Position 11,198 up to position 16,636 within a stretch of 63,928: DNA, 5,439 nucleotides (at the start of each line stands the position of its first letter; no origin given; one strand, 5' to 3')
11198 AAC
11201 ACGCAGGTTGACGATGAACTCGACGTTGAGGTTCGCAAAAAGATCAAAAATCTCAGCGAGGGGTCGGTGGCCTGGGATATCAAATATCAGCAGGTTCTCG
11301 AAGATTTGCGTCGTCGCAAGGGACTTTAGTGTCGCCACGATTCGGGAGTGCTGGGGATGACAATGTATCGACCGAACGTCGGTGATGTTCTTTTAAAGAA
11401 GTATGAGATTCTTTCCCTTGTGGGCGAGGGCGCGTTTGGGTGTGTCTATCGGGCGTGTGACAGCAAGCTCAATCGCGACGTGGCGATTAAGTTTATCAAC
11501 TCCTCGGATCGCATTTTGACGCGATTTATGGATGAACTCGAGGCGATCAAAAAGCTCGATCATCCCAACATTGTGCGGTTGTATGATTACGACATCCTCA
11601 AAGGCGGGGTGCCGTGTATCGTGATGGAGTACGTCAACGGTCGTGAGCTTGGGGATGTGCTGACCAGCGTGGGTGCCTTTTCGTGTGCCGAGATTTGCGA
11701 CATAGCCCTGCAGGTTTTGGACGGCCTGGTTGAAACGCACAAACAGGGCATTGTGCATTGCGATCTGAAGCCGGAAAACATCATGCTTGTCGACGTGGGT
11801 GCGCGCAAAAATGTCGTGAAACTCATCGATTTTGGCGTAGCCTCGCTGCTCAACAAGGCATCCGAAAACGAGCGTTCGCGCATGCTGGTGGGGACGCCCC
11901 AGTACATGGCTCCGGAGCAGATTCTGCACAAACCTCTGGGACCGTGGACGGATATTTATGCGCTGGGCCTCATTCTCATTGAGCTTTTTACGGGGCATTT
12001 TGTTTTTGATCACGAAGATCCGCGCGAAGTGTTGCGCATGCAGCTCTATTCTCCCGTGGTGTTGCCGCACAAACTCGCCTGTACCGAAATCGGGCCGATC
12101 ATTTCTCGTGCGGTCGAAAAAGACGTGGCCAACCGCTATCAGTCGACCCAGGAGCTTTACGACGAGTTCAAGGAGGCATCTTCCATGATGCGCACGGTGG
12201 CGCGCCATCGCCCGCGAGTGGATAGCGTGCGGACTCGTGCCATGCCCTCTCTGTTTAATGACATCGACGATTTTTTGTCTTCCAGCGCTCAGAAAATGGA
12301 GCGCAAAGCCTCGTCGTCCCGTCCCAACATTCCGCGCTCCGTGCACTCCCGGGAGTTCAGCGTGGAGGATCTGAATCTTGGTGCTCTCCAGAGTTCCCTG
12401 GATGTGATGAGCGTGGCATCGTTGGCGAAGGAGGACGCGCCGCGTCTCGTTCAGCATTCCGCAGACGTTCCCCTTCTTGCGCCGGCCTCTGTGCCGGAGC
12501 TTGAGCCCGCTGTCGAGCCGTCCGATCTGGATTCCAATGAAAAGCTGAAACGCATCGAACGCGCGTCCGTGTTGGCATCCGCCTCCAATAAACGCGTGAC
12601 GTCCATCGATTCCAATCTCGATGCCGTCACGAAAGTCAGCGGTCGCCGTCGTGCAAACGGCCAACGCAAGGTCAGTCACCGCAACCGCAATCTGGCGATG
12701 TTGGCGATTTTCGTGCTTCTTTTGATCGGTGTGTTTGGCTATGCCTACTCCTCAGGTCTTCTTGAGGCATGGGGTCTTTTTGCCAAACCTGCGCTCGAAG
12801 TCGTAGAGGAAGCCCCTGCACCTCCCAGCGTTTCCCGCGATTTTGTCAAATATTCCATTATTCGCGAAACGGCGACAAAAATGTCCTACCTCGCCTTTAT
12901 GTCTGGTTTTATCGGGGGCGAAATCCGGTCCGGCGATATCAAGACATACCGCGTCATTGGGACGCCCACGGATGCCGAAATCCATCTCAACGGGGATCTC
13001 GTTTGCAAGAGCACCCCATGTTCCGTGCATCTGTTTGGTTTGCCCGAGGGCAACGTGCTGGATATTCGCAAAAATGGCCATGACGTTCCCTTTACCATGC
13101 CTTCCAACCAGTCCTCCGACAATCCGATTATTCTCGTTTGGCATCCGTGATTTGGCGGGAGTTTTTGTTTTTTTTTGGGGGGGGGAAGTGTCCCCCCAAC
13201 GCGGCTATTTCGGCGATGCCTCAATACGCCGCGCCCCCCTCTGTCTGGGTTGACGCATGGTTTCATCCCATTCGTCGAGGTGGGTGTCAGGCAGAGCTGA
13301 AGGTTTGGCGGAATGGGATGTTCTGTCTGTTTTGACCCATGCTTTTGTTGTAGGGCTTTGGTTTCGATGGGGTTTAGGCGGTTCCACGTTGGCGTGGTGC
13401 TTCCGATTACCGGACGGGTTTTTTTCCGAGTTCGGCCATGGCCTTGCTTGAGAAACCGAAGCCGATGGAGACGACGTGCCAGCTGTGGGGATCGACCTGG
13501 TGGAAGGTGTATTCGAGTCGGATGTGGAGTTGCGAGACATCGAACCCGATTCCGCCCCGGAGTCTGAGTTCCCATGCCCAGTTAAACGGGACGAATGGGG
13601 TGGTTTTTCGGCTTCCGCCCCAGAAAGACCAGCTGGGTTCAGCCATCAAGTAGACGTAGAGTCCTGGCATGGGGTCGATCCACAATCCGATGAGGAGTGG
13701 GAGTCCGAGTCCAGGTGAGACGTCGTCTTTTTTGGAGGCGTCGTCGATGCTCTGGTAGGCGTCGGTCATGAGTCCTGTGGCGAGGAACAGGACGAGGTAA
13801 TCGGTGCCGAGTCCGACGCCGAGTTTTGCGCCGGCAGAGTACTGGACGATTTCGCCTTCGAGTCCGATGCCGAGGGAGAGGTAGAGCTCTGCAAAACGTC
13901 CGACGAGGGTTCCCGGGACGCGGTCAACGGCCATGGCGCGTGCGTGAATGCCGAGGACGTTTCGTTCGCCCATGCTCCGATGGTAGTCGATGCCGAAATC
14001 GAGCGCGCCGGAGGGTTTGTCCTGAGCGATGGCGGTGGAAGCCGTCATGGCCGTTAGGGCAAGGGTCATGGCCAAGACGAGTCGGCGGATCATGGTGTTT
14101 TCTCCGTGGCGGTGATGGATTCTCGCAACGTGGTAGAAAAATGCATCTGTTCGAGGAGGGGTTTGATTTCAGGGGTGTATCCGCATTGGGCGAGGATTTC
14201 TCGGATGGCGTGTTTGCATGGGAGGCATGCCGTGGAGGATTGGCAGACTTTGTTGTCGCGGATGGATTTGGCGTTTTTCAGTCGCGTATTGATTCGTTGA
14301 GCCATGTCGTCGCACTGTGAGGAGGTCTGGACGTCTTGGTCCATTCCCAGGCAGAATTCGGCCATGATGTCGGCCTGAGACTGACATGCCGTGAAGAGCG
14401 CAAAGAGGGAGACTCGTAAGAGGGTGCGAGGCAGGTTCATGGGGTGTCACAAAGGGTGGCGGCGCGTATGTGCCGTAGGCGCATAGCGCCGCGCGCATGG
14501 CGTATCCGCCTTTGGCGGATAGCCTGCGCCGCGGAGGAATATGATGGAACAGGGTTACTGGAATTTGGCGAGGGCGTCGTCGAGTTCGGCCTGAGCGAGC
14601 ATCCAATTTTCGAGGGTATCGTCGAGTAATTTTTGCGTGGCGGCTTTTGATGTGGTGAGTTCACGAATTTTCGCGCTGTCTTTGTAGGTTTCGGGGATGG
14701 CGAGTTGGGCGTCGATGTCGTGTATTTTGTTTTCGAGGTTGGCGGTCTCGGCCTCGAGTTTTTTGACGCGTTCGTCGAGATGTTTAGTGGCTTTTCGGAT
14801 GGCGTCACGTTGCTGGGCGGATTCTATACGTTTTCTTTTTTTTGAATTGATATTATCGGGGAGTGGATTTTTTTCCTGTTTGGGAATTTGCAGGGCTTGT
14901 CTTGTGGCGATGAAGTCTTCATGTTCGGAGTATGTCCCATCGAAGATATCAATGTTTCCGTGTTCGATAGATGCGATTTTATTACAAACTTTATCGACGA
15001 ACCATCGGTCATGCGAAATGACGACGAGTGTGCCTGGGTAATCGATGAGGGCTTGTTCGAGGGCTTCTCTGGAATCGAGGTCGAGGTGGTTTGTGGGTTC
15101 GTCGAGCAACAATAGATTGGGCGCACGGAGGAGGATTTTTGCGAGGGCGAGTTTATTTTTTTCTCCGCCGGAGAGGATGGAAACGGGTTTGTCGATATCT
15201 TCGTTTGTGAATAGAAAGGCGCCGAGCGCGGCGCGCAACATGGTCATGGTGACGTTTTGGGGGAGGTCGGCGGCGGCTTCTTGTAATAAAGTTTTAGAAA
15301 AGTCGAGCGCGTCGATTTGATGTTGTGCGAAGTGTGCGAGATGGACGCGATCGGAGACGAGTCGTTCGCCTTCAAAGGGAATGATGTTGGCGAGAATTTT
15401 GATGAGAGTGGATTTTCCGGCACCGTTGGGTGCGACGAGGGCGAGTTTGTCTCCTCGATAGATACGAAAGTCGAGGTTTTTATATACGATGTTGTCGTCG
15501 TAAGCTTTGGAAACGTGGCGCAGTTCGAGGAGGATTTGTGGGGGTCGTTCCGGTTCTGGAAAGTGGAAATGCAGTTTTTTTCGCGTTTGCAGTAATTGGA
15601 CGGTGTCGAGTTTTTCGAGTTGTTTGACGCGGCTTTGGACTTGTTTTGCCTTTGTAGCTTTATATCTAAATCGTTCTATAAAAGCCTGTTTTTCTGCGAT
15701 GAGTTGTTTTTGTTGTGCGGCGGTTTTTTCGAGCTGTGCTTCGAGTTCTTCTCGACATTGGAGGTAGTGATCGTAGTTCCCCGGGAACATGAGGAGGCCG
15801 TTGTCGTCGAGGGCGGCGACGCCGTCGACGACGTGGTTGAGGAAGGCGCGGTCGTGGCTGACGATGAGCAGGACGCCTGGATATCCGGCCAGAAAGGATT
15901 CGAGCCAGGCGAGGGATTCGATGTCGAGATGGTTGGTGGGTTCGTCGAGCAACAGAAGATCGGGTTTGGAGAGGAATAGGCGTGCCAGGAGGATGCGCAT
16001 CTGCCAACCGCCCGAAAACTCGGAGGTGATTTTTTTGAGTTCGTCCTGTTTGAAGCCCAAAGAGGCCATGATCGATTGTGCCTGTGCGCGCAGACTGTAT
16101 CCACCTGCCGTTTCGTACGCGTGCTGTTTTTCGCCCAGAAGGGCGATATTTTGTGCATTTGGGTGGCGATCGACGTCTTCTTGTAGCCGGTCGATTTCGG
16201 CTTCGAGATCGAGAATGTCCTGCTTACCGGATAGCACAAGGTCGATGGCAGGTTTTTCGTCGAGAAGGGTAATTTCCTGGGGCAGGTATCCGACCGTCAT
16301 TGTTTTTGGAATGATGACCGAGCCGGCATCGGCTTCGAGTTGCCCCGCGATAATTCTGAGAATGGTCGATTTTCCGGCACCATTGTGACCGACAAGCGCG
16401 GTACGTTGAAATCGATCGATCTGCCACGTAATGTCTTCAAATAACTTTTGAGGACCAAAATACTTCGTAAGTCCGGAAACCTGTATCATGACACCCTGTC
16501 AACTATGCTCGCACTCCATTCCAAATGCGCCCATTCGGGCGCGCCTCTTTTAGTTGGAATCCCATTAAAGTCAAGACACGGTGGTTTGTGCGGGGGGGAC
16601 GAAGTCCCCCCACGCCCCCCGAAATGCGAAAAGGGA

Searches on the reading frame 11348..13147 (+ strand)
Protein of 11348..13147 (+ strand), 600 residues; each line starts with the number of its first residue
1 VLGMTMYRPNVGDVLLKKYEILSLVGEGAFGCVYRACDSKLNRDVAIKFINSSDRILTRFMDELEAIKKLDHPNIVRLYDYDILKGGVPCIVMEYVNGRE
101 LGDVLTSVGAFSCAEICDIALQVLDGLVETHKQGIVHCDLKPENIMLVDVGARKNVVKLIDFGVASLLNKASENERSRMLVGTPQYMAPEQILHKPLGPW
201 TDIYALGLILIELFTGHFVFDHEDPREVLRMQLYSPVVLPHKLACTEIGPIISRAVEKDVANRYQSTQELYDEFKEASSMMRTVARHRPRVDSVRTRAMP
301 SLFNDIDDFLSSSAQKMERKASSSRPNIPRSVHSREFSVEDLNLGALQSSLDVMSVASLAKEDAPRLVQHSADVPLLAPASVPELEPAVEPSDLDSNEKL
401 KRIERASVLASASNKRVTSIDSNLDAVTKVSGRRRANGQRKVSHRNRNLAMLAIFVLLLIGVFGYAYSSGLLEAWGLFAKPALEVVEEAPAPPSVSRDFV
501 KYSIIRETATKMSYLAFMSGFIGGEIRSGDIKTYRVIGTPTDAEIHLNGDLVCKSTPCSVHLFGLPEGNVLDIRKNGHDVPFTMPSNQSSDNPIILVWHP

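Call 70: search_protein_families(library=pfam, proteins=[window:11348-13147:+], max_evalue=0.00001)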
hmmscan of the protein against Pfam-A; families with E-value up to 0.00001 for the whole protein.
window:11348-13147:+ (600 aa): 2 families
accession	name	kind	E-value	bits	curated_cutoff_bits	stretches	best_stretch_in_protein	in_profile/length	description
PF00069.31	Pkinase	-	1.5e-53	182.3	31.7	1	19-234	1-211/263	Protein kinase domain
PF07714.23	PK_Tyr_Ser-Thr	-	2.7e-33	115.8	23.1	1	22-265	4-250/258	Protein tyrosine and serine/threonine kinase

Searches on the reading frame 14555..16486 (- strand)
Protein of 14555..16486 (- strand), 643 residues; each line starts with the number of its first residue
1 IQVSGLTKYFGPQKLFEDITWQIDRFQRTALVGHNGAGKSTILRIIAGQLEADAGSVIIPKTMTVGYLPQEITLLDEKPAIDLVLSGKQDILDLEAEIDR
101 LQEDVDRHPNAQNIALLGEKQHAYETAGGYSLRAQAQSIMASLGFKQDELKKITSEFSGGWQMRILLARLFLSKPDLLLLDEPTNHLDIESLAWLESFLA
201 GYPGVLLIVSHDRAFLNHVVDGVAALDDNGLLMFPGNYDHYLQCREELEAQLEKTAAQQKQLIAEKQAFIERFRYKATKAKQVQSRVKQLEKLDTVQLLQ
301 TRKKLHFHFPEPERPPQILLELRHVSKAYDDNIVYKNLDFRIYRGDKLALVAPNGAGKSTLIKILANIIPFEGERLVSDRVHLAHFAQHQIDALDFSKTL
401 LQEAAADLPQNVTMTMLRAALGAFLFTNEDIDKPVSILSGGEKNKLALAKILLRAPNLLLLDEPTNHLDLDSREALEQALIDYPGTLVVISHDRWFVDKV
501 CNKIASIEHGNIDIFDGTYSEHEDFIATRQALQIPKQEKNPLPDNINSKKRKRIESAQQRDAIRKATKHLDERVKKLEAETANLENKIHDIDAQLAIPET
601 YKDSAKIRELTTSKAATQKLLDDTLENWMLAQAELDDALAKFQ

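Call 70: search_protein_families(library=pfam, proteins=[window:14555-16486:-], max_evalue=0.00001)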
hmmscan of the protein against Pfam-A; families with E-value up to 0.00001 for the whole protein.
window:14555-16486:- (643 aa): 8 families
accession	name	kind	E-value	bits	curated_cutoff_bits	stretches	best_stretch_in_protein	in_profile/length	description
PF00005.33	ABC_tran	-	6.1e-49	166.6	25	2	17-185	2-137/137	ABC transporter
PF12848.13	ABC_tran_Xtn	-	3.6e-23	81.9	25.9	1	226-307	3-85/85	ABC transporter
PF13304.12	AAA_21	-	5e-15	56.8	27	0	434-492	235-298/304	AAA domain, putative AbiEii toxin, Type IV TA system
PF16326.10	ABC_tran_CTD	-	1.6e-08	35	32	1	567-629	3-65/69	ABC transporter C-terminal domain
PF13555.12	AAA_29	-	7.3e-08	32.5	27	0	16-43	12-39/61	P-loop containing region of AAA domain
PF02463.25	SMC_N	-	1.3e-07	31.7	40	0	436-505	135-209/220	RecF/RecN/SMC N terminal domain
PF13476.12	AAA_23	-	5.3e-07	30.9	27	0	29-46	22-39/201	AAA domain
PF13401.12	AAA_22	-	2e-06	28.6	27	0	29-71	8-53/130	AAA domain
